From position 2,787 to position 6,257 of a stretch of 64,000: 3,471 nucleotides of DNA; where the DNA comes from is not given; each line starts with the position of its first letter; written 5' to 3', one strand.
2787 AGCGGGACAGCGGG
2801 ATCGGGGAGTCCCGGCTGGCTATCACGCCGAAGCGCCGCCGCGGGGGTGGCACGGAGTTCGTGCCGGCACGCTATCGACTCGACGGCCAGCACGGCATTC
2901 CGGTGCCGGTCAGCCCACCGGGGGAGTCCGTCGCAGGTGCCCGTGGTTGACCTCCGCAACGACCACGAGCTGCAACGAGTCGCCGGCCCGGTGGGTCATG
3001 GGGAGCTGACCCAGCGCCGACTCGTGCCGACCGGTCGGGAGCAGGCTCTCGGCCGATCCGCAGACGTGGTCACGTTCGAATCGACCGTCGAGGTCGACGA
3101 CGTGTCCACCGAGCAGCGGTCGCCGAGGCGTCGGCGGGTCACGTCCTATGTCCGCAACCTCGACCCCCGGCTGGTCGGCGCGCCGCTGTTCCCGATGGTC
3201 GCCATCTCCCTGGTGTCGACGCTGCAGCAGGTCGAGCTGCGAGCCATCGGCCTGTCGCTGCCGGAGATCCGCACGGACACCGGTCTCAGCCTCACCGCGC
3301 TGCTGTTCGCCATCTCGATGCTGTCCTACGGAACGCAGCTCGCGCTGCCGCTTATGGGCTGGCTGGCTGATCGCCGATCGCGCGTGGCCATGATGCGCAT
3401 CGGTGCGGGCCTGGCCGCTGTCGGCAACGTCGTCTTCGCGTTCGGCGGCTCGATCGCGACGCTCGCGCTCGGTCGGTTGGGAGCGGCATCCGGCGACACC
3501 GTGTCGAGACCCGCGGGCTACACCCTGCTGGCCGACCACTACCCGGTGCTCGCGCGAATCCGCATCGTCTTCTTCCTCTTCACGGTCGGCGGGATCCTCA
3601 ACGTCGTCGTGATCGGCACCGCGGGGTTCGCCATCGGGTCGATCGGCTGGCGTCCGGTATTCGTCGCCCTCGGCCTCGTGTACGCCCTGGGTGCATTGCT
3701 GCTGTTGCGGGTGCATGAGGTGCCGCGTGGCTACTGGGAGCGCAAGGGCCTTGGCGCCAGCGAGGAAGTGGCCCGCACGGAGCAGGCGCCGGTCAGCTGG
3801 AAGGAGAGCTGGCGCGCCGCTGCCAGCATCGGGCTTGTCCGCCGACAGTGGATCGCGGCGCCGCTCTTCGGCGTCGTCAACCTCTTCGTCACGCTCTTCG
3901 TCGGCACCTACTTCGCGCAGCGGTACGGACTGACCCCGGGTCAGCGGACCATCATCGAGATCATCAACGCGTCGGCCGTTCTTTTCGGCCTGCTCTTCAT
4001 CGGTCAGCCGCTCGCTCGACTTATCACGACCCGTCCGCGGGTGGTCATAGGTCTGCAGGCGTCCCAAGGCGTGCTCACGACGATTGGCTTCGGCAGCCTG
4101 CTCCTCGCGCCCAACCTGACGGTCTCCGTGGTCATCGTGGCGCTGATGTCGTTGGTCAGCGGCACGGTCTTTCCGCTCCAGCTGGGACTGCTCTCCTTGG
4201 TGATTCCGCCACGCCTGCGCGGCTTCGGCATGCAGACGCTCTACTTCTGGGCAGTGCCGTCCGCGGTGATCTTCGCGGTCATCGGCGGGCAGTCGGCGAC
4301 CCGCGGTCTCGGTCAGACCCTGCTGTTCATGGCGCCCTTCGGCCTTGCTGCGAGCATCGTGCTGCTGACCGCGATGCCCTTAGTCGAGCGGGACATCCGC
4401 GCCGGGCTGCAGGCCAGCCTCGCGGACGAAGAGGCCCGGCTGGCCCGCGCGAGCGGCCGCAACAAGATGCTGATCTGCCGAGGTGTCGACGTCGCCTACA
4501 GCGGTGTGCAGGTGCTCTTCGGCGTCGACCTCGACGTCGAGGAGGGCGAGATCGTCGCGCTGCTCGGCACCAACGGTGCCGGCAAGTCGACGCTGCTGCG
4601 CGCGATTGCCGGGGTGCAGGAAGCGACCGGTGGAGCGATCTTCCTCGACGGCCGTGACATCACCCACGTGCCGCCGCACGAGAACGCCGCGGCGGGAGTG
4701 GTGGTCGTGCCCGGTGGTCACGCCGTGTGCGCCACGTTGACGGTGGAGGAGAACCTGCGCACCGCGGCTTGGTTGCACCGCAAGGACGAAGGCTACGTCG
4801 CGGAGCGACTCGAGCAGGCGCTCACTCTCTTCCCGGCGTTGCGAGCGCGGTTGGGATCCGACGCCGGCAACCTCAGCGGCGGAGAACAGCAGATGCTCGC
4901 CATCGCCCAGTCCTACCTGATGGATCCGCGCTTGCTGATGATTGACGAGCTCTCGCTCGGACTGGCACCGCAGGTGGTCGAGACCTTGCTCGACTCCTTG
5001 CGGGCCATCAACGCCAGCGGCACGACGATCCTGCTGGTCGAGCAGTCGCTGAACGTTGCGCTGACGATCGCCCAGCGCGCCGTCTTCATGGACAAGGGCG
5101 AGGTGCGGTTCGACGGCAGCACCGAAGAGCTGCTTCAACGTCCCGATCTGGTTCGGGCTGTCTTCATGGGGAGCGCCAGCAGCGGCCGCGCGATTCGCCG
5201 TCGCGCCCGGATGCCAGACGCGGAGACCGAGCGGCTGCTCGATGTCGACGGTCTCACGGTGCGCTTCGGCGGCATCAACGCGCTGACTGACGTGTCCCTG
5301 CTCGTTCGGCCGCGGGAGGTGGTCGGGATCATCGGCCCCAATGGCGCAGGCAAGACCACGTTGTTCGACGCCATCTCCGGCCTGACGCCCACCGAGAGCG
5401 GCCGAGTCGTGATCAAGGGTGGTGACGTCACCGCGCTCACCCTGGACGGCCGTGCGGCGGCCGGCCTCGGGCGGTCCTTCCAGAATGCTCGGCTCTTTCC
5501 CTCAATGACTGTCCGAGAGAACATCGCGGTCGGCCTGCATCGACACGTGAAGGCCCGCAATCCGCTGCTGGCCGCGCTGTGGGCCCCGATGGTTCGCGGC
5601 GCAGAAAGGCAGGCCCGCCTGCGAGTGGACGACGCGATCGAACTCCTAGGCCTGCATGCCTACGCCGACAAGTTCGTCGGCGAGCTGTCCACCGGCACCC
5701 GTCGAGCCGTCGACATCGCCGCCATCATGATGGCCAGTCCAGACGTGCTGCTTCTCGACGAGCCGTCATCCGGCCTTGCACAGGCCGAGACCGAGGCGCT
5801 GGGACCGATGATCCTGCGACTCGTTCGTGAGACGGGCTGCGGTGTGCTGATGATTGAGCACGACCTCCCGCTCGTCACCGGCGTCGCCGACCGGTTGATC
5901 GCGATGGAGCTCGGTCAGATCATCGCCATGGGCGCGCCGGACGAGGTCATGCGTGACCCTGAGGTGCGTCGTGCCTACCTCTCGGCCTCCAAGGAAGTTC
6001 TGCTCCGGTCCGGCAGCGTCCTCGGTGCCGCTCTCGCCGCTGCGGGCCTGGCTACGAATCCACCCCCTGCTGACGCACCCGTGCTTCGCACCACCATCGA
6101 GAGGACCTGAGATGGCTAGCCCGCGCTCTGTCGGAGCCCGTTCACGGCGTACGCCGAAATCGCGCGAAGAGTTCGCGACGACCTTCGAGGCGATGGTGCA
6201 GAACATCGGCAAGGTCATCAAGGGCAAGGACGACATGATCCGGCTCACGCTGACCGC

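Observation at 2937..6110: One ORF fusing an MFS membrane domain to two ABC ATPase domains (order MFS-LivF-LivG)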

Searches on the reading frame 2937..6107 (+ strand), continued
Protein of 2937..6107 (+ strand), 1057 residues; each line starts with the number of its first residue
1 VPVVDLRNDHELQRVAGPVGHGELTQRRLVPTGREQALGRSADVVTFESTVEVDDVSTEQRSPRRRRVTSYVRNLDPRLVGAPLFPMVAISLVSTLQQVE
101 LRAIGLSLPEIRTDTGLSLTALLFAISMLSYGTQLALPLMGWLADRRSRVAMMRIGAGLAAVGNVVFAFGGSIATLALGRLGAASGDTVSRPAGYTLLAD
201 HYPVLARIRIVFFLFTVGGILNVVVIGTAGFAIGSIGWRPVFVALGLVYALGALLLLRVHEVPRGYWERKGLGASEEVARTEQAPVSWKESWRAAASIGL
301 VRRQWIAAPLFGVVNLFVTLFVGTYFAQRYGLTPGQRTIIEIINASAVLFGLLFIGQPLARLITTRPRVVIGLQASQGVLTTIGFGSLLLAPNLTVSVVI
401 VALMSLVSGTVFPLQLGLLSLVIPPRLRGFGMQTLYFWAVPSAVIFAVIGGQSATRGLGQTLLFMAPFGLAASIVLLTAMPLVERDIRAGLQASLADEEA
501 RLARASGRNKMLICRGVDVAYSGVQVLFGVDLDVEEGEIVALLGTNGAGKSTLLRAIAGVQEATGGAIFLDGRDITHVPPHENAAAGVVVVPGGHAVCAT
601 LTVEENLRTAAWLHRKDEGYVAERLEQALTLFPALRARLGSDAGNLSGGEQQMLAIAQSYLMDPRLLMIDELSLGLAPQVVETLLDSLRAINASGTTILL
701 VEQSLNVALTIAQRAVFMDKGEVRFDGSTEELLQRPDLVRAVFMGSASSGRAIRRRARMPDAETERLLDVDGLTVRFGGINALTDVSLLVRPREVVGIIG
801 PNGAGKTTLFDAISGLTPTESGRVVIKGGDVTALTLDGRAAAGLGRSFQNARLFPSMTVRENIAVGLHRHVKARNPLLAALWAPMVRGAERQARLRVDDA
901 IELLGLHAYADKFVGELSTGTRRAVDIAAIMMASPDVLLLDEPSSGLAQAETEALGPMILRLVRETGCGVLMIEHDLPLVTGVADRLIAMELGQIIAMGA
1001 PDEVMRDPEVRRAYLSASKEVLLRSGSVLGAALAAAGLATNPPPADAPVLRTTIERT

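Call 46: predict_structure(alignment_id=A1)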
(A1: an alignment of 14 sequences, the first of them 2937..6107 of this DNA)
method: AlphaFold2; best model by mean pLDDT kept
length: 1057 residues; sequences in the alignment: 14
mean_pLDDT: 74.2   pTM: 0.60
mean pLDDT of the five models: 74.2, 73.0, 71.3, 71.1, 70.6
residues with pLDDT >= 90: 114; 70-90: 680; 50-70: 111; < 50: 152
segments of 3 or more residues with pLDDT < 50: 1-62, 64-66, 743-763, 869-886, 1015-1057
pLDDT, mean of each block of 10 residues (from residue 1): 28 28 28 38 33 28 47 54 78 82 79 78 74 88 92 93 90 84 89 85 79 81 82 85 90 90 84 74 80 87 91 79 76 81 87 81 82 87 85 85 86 85 86 90 80 73 84 90 84 79 78 87 72 91 77 88 85 84 86 71 88 74 88 86 77 87 89 60 83 91 75 84 83 70 38 33 69 73 83 87 75 81 87 80 72 65 64 39 50 73 75 65 75 81 63 70 80 77 85 83 78 50 40 43 35 29
secondary structure, 60 per line:
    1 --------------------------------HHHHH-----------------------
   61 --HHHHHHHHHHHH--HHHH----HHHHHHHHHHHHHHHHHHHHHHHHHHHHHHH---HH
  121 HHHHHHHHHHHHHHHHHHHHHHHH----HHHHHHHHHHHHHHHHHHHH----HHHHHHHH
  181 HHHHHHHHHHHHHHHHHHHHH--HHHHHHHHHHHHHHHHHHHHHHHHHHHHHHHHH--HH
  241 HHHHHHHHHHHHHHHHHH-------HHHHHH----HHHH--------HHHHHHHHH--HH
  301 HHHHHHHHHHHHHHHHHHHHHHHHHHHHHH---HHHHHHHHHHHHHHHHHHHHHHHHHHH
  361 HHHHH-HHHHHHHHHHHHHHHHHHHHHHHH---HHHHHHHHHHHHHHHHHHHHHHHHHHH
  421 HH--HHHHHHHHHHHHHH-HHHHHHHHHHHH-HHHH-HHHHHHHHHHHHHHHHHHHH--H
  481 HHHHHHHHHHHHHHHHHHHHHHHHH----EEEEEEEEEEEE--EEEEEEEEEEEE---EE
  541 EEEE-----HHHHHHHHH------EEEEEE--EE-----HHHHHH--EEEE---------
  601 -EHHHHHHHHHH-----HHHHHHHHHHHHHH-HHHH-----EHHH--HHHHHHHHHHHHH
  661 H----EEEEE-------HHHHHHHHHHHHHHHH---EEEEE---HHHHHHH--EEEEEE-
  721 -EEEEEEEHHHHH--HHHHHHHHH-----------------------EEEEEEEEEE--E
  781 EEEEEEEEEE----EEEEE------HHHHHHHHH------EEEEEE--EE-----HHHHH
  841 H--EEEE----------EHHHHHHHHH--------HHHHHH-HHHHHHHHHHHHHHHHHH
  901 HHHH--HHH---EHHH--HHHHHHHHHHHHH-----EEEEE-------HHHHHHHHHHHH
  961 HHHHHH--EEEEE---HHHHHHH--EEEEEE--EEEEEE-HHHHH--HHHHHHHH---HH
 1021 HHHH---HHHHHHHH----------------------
elements in order (helices of 4 or more, strands of 3 or more residues): H33-37 H63-74 H77-80 H85-115 H119-144 H149-168 H173-201 H204-236 H239-258 H266-271 H276-279 H288-296 H299-330 H334-365 H367-390 H394-422 H425-438 H440-451 H453-456 H458-477 H480-505 E510-521 E524-535 E539-544 H550-558 E565-570 H580-585 E588-591 H603-612 H618-631 H633-636 H648-661 E666-670 H678-693 E697-701 H705-711 E714-719 E722-728 H729-733 H736-744 E768-777 E780-790 E795-799 H806-814 E821-826 H836-841 E844-847 H859-867 H876-881 H883-904 H919-931 E937-941 H949-966 E969-973 H977-983 E986-991 E994-999 H1001-1005 H1008-1015 H1019-1024 H1028-1035
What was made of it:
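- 5172..5231 (+): Disordered linker between the two NBDs (aa 746-765). AF2 pLDDT is below 50 for aa 743-763 (call 46).
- On Major facilitator superfamily (Pfam MFS_1): AF2 helices at 85-115, 119-144, 149-168, 173-201, 204-236 and 239-258, then a loop, then 299-330, 334-365, 367-390, 394-422, 425-451 and 458-477 (call 46).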

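Call 51: fold_search(model_id=the predicted structure, library=pdb)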
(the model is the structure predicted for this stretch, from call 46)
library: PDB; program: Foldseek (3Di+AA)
matches with E <= 10: 1836; with E <= 0.001: 1646
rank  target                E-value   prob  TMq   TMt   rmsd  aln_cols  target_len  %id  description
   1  8wdb_D                1.3e-24  1.00  0.33  0.61   8.2       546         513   27  Cryo-EM structure of the ATP-bound DppABCD complex (released 2024-09-18)
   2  8wda_D                1.8e-24  1.00  0.29  0.49   9.5       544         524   25  Cryo-EM structure of the substrate-bound DppABCD complex (released 2024-09-18)
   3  8s7v_K                2.3e-24  1.00  0.34  0.63   7.1       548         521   21  Methyl-coenzyme M reductase activation complex binding to the A2 component (released 2025-02-26)
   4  8j5q_D                2.7e-23  1.00  0.29  0.43   9.8       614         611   22  Cryo-EM structure of Mycobacterium tuberculosis OppABCD in the pre-translocation state (released 2024-04-03)
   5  8j5s_D                4.5e-23  1.00  0.32  0.50   8.5       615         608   22  Cryo-EM structure of Mycobacterium tuberculosis OppABCD in the pre-catalytic intermediate state (released 2024-04-03)
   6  8j5r_D                3.1e-22  1.00  0.28  0.43  10.8       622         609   22  Cryo-EM structure of Mycobacterium tuberculosis OppABCD in the resting state (released 2024-04-03)
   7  8xfc_D                4.0e-22  1.00  0.29  0.48   9.8       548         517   27  Cryo-EM structure of the ATP-bound Mtb DppABCD with the D445A mutation of DppA (released 2024-09-18)
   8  8wd9_D                4.5e-22  1.00  0.29  0.49   9.8       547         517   27  Cryo-EM structure of Mycobacterium tuberculosis DppABCD in apo form (released 2024-09-18)
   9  5ko2_A                2.6e-21  1.00  0.20  0.18  26.4      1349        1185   12  Mouse pgp 34 linker deleted mutant Hg derivative (released 2016-11-30)
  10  7zk4                  3.8e-21  1.00  0.33  0.30  24.2      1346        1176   12  The ABCB1 L335C mutant (mABCB1) in the outward facing state (released 2023-04-26)
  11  7qkr                  5.3e-21  1.00  0.25  0.23  25.6      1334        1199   15  Cryo-EM structure of ABC transporter STE6-2p from Pichia pastoris with Verapamil at 3.2 A resolution (released 2022-10-26)
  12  6ujn                  1.4e-20  1.00  0.20  0.18  29.3      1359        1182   12  P-glycoprotein mutant-C952A-with BDE100 (released 2020-05-27)
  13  7zk5                  1.7e-20  1.00  0.32  0.30  22.6      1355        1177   12  ABCB1 L335C mutant (mABCB1) in the outward facing state bound to AAC (released 2023-04-26)
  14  6ujp                  2.3e-20  1.00  0.20  0.18  28.0      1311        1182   14  P-glycoprotein mutant-F979A and C952A-with BDE100 (released 2020-05-27)
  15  8sb9                  2.5e-20  1.00  0.21  0.19  27.1      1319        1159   13  CryoEM structure of P-Glycoprotein in inward facing 1 state under continuous turnover conditions with vinblastine (released 2025-04-23)
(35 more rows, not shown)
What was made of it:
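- Closest known: Tandem-NBD subunits of Mycobacterium tuberculosis DppABCD and OppABCD. Same: Two ABC ATPase domains sit in one chain of an actinobacterial importer (call 51).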

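Call 53: search_solved_structures(query=L004:497-2167:+, max_evalue=1)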
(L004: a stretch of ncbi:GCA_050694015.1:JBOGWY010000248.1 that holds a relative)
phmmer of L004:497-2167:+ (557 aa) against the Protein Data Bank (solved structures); distinct sequences matched with E-value up to 1: 1.
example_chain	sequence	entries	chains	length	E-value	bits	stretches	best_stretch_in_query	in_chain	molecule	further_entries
5jnv_A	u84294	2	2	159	0.53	12.3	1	358-424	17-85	Low molecular weight phosphotyrosine protein phosphatase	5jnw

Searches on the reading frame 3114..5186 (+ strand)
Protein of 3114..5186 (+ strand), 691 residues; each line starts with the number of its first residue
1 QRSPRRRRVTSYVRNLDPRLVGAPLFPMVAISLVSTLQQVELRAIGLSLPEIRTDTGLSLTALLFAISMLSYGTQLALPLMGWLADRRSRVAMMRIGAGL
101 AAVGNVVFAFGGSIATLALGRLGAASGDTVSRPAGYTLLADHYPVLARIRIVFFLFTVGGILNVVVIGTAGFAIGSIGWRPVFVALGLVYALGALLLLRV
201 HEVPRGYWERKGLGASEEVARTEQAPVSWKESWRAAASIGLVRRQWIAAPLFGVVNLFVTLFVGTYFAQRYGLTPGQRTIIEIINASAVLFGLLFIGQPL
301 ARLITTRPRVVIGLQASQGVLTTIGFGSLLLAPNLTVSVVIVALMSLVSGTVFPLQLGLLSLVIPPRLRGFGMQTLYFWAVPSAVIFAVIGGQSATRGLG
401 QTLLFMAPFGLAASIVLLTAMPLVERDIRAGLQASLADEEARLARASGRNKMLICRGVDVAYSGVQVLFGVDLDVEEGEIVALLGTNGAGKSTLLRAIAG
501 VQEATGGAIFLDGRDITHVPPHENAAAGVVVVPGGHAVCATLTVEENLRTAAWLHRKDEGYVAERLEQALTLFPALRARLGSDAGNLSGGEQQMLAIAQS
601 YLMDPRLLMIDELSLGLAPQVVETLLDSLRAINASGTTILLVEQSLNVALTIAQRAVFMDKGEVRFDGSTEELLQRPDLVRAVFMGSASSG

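Call 81: predict_structure(alignment_id=A5)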
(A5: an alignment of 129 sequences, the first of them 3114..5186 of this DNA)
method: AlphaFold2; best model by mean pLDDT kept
length: 691 residues; sequences in the alignment: 129
mean_pLDDT: 89.0   pTM: 0.84
mean pLDDT of the five models: 89.0, 88.3, 88.2, 88.1, 85.1
residues with pLDDT >= 90: 398; 70-90: 265; 50-70: 21; < 50: 7
segments of 3 or more residues with pLDDT < 50: 687-691
pLDDT, mean of each block of 10 residues (from residue 1): 63 66 82 90 88 89 81 89 96 97 96 90 94 92 85 87 90 91 96 97 88 81 84 91 95 86 82 90 93 90 90 94 92 94 93 91 90 92 86 80 89 96 91 84 84 93 86 95 90 94 90 88 91 86 96 85 93 96 94 95 95 87 94 96 91 93 88 91 55 31
secondary structure, 60 per line:
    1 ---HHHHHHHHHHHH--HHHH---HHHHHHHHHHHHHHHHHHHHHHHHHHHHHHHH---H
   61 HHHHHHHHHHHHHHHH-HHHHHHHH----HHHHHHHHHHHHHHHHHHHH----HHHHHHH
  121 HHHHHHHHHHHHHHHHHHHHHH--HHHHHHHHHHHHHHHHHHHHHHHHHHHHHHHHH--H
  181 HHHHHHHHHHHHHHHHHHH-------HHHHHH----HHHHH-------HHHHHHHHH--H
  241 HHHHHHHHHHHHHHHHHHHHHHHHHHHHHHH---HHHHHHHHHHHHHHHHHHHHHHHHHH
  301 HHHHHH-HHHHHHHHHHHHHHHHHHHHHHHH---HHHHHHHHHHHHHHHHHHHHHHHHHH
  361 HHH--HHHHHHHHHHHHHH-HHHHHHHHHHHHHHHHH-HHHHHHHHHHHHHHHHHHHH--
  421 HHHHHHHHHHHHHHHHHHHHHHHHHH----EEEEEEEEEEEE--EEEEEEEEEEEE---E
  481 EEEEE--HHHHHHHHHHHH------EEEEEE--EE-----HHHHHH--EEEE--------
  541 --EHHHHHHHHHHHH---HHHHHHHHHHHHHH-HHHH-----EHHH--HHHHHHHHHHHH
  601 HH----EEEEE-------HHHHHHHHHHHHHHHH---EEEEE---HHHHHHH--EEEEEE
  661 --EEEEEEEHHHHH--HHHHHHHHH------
elements in order (helices of 4 or more, strands of 3 or more residues): H4-15 H18-21 H25-56 H60-76 H78-85 H90-109 H114-142 H145-177 H180-199 H207-212 H217-221 H229-237 H240-271 H275-306 H308-331 H335-363 H366-379 H381-397 H399-418 H421-446 E451-462 E465-476 E480-485 H488-499 E506-511 H521-526 E529-532 H544-555 H559-572 H574-577 H589-602 E607-611 H619-634 E638-642 H646-652 E655-660 E663-669 H670-674 H677-685
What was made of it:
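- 4374..4463 (+): Helical linker (aa 480-509). The last transmembrane helix continues as one long helix into the first strand of NBD1. Asp486 is invariant and Arg504 is conserved in 98% of the 129-sequence alignment. AF2 helix 480-505, with 10-residue block mean pLDDT of 84-93 over the linker in the deep-alignment model (call 81).
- On Major facilitator superfamily (Pfam MFS_1): The deep-alignment model gives the same at pLDDT 89 (call 81).
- The last transmembrane helix runs as one helix into NBD1 (call 81). The continuous, confidently predicted helix from TM12 into NBD1 and the pTM of 0.84 suggest a fixed geometry rather than a loose tether (call 81). The MFS-NBD1 geometry is predicted with high confidence (call 81).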

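Call 84: fold_search(model_id=the predicted structure, library=pdb)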
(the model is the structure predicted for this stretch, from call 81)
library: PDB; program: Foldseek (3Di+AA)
matches with E <= 10: 1845; with E <= 0.001: 1633
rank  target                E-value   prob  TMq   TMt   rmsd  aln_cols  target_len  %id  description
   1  1ji0                  3.4e-17  1.00  0.33  0.91   2.5       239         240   42  Crystal Structure Analysis of the ABC transporter from Thermotoga maritima (released 2002-08-14)
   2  9g2t_B                1.6e-14  1.00  0.30  0.36  23.5       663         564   19  Cryo-EM structure of IrtAB 2xEQ, A256R_IrtB mutant in LMNG (released 2024-12-18)
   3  4wbs_B                2.8e-14  1.00  0.31  0.79   2.8       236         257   29  Crystal structure of an ABC transporter related protein from Burkholderia phymatum (released 2014-09-24)
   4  6pam_A                3.2e-14  1.00  0.31  0.36  23.7       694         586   19  Structure of a bacterial Atm1-family ABC transporter with MgADP bound (released 2020-06-24)
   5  6pan_B                4.3e-14  1.00  0.30  0.36  21.1       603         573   20  Structure of a bacterial Atm1-family ABC exporter with ATP bound (released 2020-06-24)
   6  6mbn_A                4.5e-14  1.00  0.33  0.91   2.5       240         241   26  LptB E163Q in complex with ATP (released 2019-08-14)
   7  8y5f_A                4.5e-14  1.00  0.30  0.57   2.3       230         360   30  Cryo-EM structure of E.coli spermidine transporter PotABC (released 2024-10-09)
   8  3zdq                  4.5e-14  1.00  0.30  0.36  24.1       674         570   17  STRUCTURE OF THE HUMAN MITOCHONDRIAL ABC TRANSPORTER, ABCB10 (NUCLEOTIDE-FREE FORM) (released 2013-01-23)
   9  8zx1_A                4.7e-14  1.00  0.30  0.57   2.4       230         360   31  Cryo-EM structure of E.coli spermidine transporter PotABC in nanodisc (released 2024-10-09)
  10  5kpi_B                4.9e-14  1.00  0.30  0.18  23.4       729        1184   14  Mouse native PGP (released 2016-11-30)
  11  5ko2_A                4.9e-14  1.00  0.30  0.18  23.5       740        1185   13  Mouse pgp 34 linker deleted mutant Hg derivative (released 2016-11-30)
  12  4tqu_S                5.1e-14  1.00  0.30  0.56   2.3       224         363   29  Crystal structure of a bacterial ABC transporter involved in the import of the acidic polysaccharide alginate (released 2015-07-22)
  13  4wbs_A                6.3e-14  1.00  0.31  0.84   2.7       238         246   28  Crystal structure of an ABC transporter related protein from Burkholderia phymatum (released 2014-09-24)
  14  6par_B                6.5e-14  1.00  0.31  0.36  20.2       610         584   19  Structure of a bacterial Atm1-family ABC exporter with MgAMPPNP bound (released 2020-06-24)
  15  6par_C                6.8e-14  1.00  0.31  0.37  20.5       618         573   18  Structure of a bacterial Atm1-family ABC exporter with MgAMPPNP bound (released 2020-06-24)
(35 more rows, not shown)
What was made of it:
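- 4464..5171 (+): NBD1, LivF/UrtE-like ATPase (aa 510-745). Walker A is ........, signature LSGGEQQ, Walker B LLMIDEL. The Q-loop position reads PGG. The best Foldseek match is 1ji0 (Thermotoga ABC ATPase), 42% identity, TM-score 0.91 normalised to the target (call 84).
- On HAAT / Liv-type ABC importer (TC 3.A.1.4): NBD1 matches 1ji0 at 42% identity (call 84).
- The membrane-domain-then-NBD topology, with a helix running from the last transmembrane helix into the NBD, is the layout of ABC half-transporters (calls 81, 84).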
